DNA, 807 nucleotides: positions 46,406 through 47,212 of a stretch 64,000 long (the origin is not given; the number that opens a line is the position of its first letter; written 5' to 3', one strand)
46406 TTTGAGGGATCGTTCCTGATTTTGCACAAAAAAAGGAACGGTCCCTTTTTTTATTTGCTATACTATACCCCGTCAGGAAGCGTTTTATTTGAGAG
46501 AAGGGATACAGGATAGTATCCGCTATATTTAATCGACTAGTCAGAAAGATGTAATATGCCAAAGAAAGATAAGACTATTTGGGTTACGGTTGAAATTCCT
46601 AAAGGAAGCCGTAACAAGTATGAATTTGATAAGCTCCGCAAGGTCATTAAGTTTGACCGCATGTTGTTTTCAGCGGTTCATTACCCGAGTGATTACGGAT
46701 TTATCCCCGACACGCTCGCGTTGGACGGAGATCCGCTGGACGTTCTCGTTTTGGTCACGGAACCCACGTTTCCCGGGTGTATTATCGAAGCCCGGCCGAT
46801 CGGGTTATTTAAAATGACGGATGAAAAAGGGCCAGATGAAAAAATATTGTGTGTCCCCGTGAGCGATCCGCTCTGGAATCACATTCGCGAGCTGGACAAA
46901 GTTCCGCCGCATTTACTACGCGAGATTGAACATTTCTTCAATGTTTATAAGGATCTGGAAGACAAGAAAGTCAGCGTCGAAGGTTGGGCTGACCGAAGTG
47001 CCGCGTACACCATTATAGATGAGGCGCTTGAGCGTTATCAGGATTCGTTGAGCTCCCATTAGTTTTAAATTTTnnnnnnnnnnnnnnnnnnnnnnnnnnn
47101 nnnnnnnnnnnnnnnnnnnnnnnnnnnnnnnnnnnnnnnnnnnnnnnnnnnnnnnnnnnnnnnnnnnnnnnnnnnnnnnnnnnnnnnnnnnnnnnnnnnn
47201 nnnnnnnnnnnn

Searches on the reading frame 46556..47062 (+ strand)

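Call 43: search_protein_families(library=pfam, proteins=[window:46556-47062:+], max_evalue=0.00001)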
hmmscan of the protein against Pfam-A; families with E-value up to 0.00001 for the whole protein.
window:46556-47062:+ (168 aa): 1 family
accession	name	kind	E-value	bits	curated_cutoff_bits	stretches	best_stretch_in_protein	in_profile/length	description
PF00719.24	Pyrophosphatase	-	8.7e-62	207.9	23.5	1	10-162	1-153/153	Inorganic pyrophosphatase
